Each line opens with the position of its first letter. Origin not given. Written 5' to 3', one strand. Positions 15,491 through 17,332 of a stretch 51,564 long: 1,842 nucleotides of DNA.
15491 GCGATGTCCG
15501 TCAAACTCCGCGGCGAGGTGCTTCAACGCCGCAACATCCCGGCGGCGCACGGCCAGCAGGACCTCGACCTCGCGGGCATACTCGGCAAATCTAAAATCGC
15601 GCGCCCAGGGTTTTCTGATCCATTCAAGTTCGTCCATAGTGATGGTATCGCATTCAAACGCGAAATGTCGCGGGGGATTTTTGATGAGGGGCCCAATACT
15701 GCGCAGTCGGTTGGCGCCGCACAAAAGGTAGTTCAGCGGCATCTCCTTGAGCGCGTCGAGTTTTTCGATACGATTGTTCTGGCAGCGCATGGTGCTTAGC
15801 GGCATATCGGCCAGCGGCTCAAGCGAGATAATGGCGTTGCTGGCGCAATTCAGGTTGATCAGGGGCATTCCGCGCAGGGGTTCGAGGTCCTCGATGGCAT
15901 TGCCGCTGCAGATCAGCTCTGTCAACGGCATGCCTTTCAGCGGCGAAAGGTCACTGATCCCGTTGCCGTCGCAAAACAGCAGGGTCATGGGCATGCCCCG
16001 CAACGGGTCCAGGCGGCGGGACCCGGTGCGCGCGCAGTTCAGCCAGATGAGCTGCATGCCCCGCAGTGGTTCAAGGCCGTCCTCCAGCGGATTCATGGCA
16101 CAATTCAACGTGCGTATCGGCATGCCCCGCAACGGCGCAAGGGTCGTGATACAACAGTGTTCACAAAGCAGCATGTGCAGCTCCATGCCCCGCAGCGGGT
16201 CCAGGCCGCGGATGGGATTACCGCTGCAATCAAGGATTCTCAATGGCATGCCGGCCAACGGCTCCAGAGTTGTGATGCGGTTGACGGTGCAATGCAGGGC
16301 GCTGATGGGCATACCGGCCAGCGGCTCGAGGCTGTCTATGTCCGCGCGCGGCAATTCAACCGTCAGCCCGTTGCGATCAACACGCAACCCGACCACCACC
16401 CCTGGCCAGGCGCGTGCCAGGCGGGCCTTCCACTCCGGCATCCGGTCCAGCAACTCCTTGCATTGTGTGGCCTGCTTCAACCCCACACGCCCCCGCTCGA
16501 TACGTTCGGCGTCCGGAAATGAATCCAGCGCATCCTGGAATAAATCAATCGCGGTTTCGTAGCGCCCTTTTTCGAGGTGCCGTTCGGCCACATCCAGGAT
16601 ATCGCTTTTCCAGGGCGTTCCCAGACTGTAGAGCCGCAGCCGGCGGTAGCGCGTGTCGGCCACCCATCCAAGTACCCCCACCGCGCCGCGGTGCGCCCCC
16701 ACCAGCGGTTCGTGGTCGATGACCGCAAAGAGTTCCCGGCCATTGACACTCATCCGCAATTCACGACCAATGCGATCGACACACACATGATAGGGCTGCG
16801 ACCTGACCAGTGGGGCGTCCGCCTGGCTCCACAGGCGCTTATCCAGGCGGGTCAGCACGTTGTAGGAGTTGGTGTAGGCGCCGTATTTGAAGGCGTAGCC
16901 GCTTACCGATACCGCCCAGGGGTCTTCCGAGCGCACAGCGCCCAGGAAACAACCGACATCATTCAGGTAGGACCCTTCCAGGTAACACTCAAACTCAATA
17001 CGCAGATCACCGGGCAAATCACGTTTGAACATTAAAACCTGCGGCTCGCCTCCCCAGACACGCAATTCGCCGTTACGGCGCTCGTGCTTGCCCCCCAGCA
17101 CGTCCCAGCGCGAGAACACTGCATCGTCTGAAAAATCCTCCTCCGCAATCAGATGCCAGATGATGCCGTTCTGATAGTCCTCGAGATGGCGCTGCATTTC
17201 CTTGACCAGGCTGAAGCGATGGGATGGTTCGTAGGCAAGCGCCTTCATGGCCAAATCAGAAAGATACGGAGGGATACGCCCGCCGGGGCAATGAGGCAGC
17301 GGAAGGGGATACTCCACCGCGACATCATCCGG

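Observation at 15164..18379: Soluble Hanks kinase fused to ConA-like sandwich, 10 Cys-containing LRRs and a C-type-lectin-like domain, with a non-RD catalytic loop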

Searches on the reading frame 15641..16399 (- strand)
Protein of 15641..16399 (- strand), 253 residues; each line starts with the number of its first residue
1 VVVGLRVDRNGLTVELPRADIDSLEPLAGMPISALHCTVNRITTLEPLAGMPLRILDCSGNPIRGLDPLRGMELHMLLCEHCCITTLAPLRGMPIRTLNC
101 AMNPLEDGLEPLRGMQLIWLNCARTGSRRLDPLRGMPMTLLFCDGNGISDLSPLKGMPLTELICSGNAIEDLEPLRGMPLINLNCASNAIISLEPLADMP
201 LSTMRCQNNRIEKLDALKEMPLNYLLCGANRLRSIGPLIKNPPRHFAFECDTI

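Call 63: search_solved_structures(query=window:15641-16399:-, max_evalue=0.001, show_alignments=1)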
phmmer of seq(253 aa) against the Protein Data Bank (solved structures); distinct sequences matched with E-value up to 0.001: 31.
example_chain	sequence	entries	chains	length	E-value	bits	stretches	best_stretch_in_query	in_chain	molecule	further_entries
5il7_A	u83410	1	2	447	4.7e-24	88.5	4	141-239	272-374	Rab family protein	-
6hlu_A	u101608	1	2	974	5.9e-22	81.6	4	146-239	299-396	Rab family protein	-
8r4b_A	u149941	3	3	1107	9.1e-22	81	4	146-239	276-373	Rab family protein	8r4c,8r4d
3bz5_A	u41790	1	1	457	2.4e-19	73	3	137-235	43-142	Internalin-J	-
2omz_A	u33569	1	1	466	1.3e-17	67.4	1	130-239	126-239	Internalin-A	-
2omv_A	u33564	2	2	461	1.3e-17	67.3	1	130-239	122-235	Internalin-A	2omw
8h62_A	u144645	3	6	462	1.4e-17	67.3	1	130-239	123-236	Internalin A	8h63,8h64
1o6s_A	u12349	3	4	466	1.4e-17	67.2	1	130-239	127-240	INTERNALIN A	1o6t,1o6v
2omy_A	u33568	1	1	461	2.4e-17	66.5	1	130-239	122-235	Internalin-A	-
4fho_A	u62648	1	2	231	5.8e-12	48.8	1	35-178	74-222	Internalin C2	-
1h6u_A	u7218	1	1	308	7e-12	48.6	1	35-195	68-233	INTERNALIN H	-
4aw4_A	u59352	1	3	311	1.9e-08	37.4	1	138-236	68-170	INTERNALIN B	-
4r58_A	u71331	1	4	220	5.9e-07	32.5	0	143-220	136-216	Leucine Rich Repeat protein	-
1d0b_A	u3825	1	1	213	7.6e-07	32.1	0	136-218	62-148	INTERNALIN B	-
1otm_A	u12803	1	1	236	1.1e-06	31.6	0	136-218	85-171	internalin B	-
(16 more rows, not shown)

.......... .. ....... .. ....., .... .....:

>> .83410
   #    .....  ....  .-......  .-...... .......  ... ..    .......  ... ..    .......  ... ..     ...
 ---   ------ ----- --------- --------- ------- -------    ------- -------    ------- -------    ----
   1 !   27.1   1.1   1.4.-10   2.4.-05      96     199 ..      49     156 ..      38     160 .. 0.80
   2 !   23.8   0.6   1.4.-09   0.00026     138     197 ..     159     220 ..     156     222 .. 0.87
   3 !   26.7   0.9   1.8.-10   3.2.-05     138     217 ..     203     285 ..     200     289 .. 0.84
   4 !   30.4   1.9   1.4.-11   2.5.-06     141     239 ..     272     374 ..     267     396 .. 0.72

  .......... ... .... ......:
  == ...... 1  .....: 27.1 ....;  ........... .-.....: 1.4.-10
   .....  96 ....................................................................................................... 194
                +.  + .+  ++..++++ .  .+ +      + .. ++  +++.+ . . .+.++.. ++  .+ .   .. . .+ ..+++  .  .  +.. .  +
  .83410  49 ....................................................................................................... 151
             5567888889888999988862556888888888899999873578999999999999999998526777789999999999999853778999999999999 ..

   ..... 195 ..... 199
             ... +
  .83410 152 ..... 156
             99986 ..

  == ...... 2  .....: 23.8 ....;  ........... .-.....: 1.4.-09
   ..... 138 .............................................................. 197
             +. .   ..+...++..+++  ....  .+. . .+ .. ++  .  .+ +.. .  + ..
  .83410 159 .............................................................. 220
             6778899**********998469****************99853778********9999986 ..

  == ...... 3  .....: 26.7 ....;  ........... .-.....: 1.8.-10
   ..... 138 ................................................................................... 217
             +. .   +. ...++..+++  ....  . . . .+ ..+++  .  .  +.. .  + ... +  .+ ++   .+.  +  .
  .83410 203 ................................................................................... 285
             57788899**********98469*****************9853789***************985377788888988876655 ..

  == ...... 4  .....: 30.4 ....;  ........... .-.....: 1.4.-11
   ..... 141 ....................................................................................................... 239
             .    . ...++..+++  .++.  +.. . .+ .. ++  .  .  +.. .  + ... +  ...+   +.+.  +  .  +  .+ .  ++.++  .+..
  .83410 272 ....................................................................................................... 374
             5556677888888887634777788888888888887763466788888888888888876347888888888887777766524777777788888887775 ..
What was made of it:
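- On InlJ-type Cys-ladder LRR (repeat subtype): InlJ 3bz5 matches at 2.4e-19 (call 63)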

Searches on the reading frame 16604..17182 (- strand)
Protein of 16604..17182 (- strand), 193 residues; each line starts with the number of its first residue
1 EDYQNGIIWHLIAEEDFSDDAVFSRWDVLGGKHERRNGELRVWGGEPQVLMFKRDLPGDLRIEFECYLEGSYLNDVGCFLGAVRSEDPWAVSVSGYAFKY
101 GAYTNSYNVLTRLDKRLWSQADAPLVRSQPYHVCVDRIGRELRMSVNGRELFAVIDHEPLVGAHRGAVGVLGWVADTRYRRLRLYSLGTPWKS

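Call 33: search_solved_structures(query=A3, max_evalue=10, show_alignments=1)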
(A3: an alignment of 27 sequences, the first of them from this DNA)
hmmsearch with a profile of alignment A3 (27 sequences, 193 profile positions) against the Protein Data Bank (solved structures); distinct sequences matched with E-value up to 10: 11.
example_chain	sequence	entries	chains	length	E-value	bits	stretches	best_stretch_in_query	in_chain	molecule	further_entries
2i8t_A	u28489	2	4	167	0.22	14.1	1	8-45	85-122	GDP-mannose mannosyl hydrolase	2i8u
1rya_A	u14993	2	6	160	0.27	13.8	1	8-45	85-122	GDP-mannose mannosyl hydrolase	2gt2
2gt4_A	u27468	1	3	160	0.35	13.4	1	8-45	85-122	GDP-mannose mannosyl hydrolase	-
4azz_A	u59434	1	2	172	0.45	13.1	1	115-158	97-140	LEVANASE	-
4b1l_A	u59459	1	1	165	0.63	12.6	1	115-157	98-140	LEVANASE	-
4b1m_A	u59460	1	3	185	0.79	12.3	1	115-157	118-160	LEVANASE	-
1cks_A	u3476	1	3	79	0.95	12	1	23-59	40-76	CYCLIN-DEPENDENT KINASE SUBUNIT, TYPE 2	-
11gy_C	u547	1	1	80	0.97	12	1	23-59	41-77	Cyclin-dependent kinases regulatory subunit 2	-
4y72_C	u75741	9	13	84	1.1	11.8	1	23-59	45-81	Cyclin-dependent kinases regulatory subunit 2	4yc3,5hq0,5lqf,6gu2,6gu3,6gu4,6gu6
1dy2_A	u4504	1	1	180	1.6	11.3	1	48-79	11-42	COLLAGEN ALPHA1(XV) CHAIN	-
9ep6_A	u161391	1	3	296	1.9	11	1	84-131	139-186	alpha-galactosidase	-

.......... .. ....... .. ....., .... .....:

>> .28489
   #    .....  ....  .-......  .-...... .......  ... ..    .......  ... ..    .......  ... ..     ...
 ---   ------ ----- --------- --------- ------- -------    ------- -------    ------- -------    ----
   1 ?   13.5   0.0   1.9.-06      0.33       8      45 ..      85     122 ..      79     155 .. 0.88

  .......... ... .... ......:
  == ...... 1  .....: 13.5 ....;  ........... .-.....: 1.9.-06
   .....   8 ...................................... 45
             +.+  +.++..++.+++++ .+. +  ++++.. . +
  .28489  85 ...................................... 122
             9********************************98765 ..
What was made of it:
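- Tried and rejected: A sequence-profile search of the beta-sandwich against the PDB gave nothing significant (call 33).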

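Call 34: search_protein_families(library=pfam, alignment_id=A3, max_evalue=1)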
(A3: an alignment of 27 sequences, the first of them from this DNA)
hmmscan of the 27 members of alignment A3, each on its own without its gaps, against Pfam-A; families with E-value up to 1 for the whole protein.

A. member 1, seq(193 aa): 0 families

B. families by the number of members that match (of 27 scanned): 13 families
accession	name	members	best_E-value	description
PF06439.18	3keto-disac_hyd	20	9.3e-08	3-keto-disaccharide hydrolase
PF19763.6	DUF6250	8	0.0011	Domain of unknown function (DUF6250)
PF02210.31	Laminin_G_2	4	0.074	Laminin G domain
PF13385.13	Laminin_G_3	1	0.021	Concanavalin A-like lectin/glucanases superfamily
PF06136.19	SOK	1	0.023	SOSEKI protein DIX-like domain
PF22876.1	SBE2_N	1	0.025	SBE2, N-terminal domain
PF19379.4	DUF5954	1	0.049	Family of unknown function (DUF5954)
PF12857.13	TOBE_3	1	0.089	TOBE-like domain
PF09222.16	Fim-adh_lectin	1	0.12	Fimbrial adhesin F17-AG, lectin domain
PF14061.12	Mtf2_C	1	0.13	Polycomb-like MTF2 factor 2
PF14310.12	Fn3-like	1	0.14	Fibronectin type III-like domain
PF15113.11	TMEM117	1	0.18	TMEM117 protein family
PF13413.12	HTH_25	1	0.24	Helix-turn-helix domain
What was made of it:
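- Checked: The query itself has no Pfam hit, but 20 of 27 family members hit PF06439 (best 9.3e-8; call 34).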

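Call 49: predict_structure(alignment_id=A3)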
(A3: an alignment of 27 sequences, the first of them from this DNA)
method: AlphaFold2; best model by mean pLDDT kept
length: 193 residues; sequences in the alignment: 27
mean_pLDDT: 92.0   pTM: 0.89
mean pLDDT of the five models: 92.0, 91.3, 89.6, 89.0, 81.6
residues with pLDDT >= 90: 155; 70-90: 27; 50-70: 7; < 50: 4
segments of 3 or more residues with pLDDT < 50: 2-4
pLDDT, mean of each block of 10 residues (from residue 1): 65 92 93 94 94 92 97 93 96 97 92 97 95 96 98 96 92 95 86 51
secondary structure, 60 per line:
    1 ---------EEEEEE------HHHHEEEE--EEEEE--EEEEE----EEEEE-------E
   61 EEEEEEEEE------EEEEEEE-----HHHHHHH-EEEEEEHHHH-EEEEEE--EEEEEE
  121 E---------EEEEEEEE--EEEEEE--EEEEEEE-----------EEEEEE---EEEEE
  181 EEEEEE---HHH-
elements in order: E10-15 H22-25 E26-29 E32-36 E39-43 E48-52 E60-69 E76-82 H88-94 E96-101 H102-105 E107-112 E115-121 E131-138 E141-146 E149-155 E167-172 E176-186

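Call 52: fold_search(model_id=the predicted structure, library=pdb)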
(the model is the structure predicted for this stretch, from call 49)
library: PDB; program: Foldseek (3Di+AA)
matches with E <= 10: 1852; with E <= 0.001: 567
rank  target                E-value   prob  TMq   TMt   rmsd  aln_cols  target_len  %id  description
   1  4jqt_A                1.1e-08  1.00  0.63  0.31   4.8       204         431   15  Crystal structure of a putative glycosyl hydrolase (BT3469) from Bacteroides thetaiotaomicron VPI-5482 at 2.49 A resol (released 2013-04-17)
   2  2a71_A                6.1e-08  1.00  0.68  0.62   4.4       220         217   13  Crystal structure of Emp47p carbohydrate recognition domain (CRD), orthorhombic crystal form (released 2006-01-31)
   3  1oq1_C                1.1e-07  1.00  0.73  0.65   4.0       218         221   13  Crystal Structure of Protein of Unknown Function with Galectin-like Fold from Bacillus subtilis (released 2003-09-23)
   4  4gkx_A                1.1e-07  1.00  0.69  0.59   4.6       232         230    9  Crystal structure of a carbohydrate-binding domain (released 2013-06-05)
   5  4b1m_B                1.6e-07  1.00  0.62  0.72   3.2       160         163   11  CARBOHYDRATE BINDING MODULE CBM66 FROM BACILLUS SUBTILIS (released 2012-12-12)
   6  4ygc_A                1.7e-07  1.00  0.73  0.63   3.9       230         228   10  Crystal structure of ERGIC-53/MCFD2, monoclinic calcium-bound form 1 (released 2016-04-06)
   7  4b1m_A                1.7e-07  1.00  0.62  0.72   2.9       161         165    9  CARBOHYDRATE BINDING MODULE CBM66 FROM BACILLUS SUBTILIS (released 2012-12-12)
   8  1gv9                  1.8e-07  1.00  0.69  0.61   4.2       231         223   10  p58/ERGIC-53 (released 2002-02-28)
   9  1r1z_A                1.9e-07  1.00  0.62  0.51   4.4       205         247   11  The Crystal structure of the Carbohydrate recognition domain of the glycoprotein sorting receptor p58/ERGIC-53 reveals (released 2003-12-16)
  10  6t2p_AAA              2.0e-07  1.00  0.62  0.52   5.1       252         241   11  Prominent members of the human gut microbiota express endo-acting O-glycanases to initiate mucin breakdown (released 2020-07-08)
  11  4b1m_C                2.2e-07  1.00  0.66  0.78   2.8       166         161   12  CARBOHYDRATE BINDING MODULE CBM66 FROM BACILLUS SUBTILIS (released 2012-12-12)
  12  2e6v_C                2.4e-07  1.00  0.66  0.55   4.5       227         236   12  Crystal structure of VIP36 exoplasmic/lumenal domain, Ca2+/Man3GlcNAc-bound form (released 2007-07-24)
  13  3zr5_A                2.4e-07  1.00  0.63  0.21   4.9       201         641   15  STRUCTURE OF GALACTOCEREBROSIDASE FROM MOUSE (released 2011-09-28)
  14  6t2o_AAA              2.4e-07  1.00  0.64  0.53   5.0       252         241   11  Prominent members of the human gut microbiota express endo-acting O-glycanases to initiate mucin breakdown (released 2020-07-08)
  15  4azz_A                2.8e-07  1.00  0.65  0.75   2.5       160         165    9  Carbohydrate binding module CBM66 from Bacillus subtilis (released 2012-07-25)
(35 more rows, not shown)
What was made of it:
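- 16616..17167 (-): ConA-like (DUF1080-related) beta-sandwich, aa 405-588. 20 of 27 family members hit PF06439 (call 34); domain model pLDDT 92 (call 49); Foldseek hits to BT3469, L-type lectins, CBM66 and YesU (call 52)
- On DUF1080 / 3-keto-disaccharide hydrolase, Pfam PF06439: The fold is ConA-like with BT3469 as the top hit (call 52).
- Checked: It matches ConA-like structures: BT3469 at 1.1e-8, ERGIC-53/VIP36/Emp47p, CBM66 and YesU, with TM 0.6-0.74 (calls 49, 52).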
